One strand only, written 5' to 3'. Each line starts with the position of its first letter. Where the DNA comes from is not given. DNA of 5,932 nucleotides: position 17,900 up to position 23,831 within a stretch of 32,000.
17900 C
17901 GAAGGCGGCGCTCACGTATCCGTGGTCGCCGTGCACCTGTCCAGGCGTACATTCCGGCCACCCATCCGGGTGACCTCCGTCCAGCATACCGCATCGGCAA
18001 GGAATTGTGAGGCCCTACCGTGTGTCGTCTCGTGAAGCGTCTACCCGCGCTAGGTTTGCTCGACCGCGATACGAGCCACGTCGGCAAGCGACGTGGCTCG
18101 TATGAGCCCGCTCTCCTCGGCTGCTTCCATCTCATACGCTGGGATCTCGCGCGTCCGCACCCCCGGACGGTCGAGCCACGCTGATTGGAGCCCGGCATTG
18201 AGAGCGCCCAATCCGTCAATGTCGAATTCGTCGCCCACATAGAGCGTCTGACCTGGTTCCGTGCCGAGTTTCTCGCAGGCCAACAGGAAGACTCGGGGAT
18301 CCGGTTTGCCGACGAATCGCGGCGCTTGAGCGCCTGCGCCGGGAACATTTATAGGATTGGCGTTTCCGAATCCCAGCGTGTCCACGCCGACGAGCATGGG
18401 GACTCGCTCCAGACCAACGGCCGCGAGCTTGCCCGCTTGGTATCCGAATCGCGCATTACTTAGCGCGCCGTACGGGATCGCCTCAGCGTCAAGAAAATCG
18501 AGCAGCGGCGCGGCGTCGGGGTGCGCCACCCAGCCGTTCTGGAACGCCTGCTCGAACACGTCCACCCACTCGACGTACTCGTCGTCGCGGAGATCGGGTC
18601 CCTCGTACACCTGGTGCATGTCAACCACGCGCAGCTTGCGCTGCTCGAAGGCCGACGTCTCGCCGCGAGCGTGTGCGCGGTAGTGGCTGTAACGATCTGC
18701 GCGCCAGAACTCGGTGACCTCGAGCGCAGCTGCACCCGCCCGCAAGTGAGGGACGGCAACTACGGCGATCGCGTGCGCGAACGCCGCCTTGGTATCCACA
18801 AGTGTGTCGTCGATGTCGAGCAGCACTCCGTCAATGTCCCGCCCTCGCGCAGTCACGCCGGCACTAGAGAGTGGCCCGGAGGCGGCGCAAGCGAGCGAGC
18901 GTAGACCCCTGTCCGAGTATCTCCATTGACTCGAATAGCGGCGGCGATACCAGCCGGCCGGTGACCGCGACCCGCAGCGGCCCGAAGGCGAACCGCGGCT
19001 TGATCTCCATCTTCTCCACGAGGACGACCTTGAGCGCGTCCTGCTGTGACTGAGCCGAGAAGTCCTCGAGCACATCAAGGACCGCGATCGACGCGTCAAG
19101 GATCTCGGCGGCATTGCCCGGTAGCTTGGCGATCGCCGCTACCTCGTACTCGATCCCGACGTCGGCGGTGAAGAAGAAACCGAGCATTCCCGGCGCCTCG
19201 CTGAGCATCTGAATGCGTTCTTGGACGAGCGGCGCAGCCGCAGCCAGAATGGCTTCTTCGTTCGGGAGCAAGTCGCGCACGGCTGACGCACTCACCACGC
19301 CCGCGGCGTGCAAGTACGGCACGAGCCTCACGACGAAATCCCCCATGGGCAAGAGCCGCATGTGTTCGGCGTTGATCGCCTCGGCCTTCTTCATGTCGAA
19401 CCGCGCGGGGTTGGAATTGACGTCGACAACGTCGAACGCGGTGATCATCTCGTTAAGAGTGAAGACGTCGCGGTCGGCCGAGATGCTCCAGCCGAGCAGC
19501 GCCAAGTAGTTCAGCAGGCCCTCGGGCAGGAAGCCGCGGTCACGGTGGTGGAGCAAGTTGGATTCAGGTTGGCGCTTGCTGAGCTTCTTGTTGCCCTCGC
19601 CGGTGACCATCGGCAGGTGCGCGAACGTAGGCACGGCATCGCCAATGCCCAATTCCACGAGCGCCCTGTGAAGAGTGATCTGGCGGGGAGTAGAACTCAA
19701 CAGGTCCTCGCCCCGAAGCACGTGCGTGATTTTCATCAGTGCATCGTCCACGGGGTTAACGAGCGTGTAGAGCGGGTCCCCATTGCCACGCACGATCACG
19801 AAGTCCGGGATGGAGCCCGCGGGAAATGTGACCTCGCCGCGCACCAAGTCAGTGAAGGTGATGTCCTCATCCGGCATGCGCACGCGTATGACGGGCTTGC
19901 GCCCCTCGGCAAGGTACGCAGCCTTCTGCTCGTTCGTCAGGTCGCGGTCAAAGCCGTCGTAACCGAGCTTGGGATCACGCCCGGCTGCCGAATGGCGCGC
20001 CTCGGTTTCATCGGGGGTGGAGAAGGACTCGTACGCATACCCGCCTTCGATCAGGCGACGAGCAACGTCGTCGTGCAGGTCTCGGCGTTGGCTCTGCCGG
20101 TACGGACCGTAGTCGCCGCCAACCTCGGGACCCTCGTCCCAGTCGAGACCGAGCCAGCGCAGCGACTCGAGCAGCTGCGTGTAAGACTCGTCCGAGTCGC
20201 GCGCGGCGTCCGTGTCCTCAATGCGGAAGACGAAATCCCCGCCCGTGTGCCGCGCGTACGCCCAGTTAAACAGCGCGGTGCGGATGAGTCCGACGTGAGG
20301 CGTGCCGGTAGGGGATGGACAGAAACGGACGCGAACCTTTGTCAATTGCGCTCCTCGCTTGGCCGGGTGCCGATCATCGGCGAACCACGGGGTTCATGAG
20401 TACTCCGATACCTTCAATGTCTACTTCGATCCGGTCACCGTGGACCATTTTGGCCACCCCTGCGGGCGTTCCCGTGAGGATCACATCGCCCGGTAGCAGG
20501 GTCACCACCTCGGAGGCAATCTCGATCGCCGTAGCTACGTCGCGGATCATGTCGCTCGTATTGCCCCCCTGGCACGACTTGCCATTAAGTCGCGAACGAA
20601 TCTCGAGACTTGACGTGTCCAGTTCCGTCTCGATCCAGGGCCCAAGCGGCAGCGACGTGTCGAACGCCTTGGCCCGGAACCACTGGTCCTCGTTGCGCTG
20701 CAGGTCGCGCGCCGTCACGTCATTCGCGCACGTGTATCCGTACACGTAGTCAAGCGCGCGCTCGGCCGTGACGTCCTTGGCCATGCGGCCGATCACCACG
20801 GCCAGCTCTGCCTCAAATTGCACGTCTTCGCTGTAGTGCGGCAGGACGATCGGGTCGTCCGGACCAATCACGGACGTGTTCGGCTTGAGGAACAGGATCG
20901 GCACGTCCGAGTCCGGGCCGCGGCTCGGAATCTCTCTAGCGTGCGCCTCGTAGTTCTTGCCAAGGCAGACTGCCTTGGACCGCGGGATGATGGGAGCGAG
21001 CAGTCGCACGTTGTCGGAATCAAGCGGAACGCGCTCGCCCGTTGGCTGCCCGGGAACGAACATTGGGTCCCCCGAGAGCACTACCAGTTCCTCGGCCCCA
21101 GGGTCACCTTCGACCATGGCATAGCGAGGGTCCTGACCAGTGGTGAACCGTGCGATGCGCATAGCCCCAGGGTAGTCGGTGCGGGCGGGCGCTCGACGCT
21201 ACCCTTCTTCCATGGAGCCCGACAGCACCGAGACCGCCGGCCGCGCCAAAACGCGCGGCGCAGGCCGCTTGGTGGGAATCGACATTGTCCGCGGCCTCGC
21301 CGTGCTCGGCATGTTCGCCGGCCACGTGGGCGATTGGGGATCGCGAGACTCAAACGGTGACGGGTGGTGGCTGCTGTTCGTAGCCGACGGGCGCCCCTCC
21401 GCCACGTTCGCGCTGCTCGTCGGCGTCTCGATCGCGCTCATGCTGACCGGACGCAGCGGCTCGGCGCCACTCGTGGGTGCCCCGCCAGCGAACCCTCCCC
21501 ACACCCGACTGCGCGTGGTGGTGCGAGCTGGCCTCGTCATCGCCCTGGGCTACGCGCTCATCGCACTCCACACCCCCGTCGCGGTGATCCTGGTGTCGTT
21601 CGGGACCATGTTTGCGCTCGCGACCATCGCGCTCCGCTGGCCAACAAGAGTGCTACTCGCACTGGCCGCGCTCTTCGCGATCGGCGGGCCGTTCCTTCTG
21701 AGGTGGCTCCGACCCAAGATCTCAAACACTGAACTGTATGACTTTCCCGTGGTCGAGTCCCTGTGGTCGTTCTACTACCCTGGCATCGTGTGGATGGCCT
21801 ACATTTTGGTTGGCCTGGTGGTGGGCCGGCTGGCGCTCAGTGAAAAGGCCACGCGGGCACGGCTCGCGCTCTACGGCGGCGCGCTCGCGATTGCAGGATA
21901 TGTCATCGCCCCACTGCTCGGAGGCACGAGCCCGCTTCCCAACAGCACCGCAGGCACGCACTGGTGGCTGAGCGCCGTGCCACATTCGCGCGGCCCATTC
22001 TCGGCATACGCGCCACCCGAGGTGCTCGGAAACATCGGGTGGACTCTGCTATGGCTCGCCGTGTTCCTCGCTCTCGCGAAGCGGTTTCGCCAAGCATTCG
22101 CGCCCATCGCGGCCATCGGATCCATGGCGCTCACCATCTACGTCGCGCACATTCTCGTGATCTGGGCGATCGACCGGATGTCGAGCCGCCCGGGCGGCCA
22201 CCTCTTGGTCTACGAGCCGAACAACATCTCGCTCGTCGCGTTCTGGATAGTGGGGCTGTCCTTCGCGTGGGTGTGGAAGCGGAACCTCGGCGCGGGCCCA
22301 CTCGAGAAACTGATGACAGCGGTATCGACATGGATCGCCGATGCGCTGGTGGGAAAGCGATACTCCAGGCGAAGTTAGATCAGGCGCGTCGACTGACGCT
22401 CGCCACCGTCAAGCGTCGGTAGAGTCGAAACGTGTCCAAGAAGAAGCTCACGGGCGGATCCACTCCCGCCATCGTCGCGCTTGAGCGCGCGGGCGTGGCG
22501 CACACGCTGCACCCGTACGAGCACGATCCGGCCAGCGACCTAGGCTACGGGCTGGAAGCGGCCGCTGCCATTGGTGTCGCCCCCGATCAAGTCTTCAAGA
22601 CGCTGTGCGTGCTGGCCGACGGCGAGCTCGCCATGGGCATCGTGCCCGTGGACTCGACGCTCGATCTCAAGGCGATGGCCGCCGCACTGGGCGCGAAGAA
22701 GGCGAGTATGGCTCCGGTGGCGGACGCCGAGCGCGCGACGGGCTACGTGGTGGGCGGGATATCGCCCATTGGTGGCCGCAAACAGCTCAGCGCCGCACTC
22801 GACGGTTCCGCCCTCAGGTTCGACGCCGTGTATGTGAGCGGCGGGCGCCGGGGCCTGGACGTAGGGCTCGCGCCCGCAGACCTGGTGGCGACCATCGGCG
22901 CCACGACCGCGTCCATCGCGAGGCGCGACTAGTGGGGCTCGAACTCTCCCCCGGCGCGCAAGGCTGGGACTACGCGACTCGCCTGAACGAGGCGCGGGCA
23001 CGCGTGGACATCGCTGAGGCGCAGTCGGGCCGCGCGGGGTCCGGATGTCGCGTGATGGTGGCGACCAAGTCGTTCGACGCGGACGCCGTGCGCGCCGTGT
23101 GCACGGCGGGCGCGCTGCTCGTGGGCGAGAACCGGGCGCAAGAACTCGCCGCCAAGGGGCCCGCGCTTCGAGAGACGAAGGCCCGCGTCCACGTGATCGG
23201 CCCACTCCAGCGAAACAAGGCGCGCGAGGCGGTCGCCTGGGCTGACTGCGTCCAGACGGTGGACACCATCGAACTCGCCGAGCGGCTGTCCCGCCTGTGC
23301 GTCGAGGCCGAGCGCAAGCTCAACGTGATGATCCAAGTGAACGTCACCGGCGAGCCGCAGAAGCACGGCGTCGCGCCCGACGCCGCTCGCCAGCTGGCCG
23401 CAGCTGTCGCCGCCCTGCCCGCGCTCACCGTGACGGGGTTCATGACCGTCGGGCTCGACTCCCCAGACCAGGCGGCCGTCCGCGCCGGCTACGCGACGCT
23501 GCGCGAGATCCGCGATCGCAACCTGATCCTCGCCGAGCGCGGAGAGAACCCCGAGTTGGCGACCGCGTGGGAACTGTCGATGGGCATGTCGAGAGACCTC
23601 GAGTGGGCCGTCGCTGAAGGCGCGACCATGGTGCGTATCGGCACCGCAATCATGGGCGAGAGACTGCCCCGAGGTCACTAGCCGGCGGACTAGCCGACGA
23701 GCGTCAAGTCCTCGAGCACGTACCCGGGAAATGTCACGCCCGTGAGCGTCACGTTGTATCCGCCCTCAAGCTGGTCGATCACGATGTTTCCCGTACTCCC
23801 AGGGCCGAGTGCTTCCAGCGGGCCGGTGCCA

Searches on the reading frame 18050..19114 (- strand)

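Call 13: search_protein_families(library=pfam, proteins=[window:18050-19114:-], max_evalue=0.00001)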
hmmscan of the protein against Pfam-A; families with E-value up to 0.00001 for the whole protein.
window:18050-19114:- (354 aa): 3 families
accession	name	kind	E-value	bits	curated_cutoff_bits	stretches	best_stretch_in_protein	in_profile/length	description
PF00702.32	Hydrolase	-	1.7e-16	61.6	26.4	1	94-308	1-191/191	haloacid dehalogenase-like hydrolase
PF13419.12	HAD_2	-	8.8e-10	39.4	23.8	1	269-313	134-177/178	Haloacid dehalogenase-like hydrolase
PF13242.12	Hydrolase_like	-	6.1e-08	32.9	22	1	268-316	2-50/75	HAD-hyrolase-like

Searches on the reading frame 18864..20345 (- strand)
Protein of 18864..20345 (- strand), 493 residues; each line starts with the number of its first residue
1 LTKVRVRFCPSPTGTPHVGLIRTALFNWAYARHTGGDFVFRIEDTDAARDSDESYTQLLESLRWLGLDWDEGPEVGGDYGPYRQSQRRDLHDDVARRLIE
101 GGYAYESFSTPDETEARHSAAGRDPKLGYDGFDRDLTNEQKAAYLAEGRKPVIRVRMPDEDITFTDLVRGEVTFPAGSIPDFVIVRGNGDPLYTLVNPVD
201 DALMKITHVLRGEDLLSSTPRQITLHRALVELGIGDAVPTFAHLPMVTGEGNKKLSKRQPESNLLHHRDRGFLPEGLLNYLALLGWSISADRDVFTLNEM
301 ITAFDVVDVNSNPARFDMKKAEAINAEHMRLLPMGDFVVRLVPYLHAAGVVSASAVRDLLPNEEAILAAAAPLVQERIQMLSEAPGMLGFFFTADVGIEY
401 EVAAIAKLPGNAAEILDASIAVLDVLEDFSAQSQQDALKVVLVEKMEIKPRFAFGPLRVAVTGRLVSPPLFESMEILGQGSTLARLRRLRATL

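Call 13: search_protein_families(library=pfam, proteins=[window:18864-20345:-], max_evalue=0.00001)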
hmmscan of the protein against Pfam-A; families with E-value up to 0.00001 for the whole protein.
window:18864-20345:- (493 aa): 2 families
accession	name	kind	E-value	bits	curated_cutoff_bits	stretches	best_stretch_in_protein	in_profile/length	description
PF00749.27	tRNA-synt_1c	-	1e-79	268.2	23.4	1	3-320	1-311/314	tRNA synthetases class I (E and Q), catalytic domain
PF19269.4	Anticodon_2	-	3e-27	96.2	23.6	1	355-488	9-139/141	Anticodon binding domain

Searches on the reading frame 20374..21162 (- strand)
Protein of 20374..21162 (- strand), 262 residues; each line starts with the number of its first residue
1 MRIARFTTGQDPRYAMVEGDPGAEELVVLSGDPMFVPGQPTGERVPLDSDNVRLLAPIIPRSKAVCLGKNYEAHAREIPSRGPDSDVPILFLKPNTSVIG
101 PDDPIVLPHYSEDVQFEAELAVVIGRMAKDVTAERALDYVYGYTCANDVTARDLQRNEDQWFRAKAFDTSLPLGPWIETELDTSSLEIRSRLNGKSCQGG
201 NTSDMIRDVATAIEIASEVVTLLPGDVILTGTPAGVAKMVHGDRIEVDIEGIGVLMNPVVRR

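Call 14: search_protein_families(library=pfam, proteins=[window:20374-21162:-], max_evalue=0.00001)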
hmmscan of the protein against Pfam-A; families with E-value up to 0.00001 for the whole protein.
window:20374-21162:- (262 aa): 2 families
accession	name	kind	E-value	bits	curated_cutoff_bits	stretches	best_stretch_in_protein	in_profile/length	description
PF01557.24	FAA_hydrolase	-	2.4e-68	230.5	23.9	1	63-260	1-214/214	Fumarylacetoacetate (FAA) hydrolase C-terminal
PF10370.14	Rv2993c-like_N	-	2e-14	54.6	21.3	1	1-57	1-50/50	Rv2993c-like, N-terminal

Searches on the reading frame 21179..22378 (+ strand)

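Call 14: search_protein_families(library=pfam, proteins=[window:21179-22378:+], max_evalue=0.00001)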
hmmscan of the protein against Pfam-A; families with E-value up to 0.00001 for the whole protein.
window:21179-22378:+ (399 aa): 3 families
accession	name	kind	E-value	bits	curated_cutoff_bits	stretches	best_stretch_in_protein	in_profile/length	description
PF07786.18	HGSNAT_cat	-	7.9e-11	42.4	22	1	30-228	1-193/222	Heparan-alpha-glucosaminide N-acetyltransferase, catalytic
PF01757.29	Acyl_transf_3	-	1.2e-07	31.6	31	0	143-364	137-322/326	Acyltransferase domain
PF04235.18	DUF418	-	1.8e-06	28.4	23.6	1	280-381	55-158/163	Protein of unknown function (DUF418)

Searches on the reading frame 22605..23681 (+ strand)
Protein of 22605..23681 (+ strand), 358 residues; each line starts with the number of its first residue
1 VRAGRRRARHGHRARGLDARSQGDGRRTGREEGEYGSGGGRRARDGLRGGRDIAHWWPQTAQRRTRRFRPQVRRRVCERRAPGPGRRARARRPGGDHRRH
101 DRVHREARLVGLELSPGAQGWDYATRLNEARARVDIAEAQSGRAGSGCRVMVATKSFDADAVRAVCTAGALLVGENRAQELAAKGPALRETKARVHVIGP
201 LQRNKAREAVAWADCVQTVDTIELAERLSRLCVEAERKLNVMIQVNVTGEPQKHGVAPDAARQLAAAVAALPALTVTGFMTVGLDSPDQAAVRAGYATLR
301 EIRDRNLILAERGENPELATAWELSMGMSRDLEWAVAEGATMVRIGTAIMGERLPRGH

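Call 14: search_protein_families(library=pfam, proteins=[window:22605-23681:+], max_evalue=0.00001)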
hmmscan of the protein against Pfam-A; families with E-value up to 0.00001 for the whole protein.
window:22605-23681:+ (358 aa): 1 family
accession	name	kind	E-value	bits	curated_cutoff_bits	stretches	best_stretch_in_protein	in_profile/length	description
PF01168.26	Ala_racemase_N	-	1.3e-18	67.9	24.1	1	145-352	18-218/220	Alanine racemase, N-terminal domain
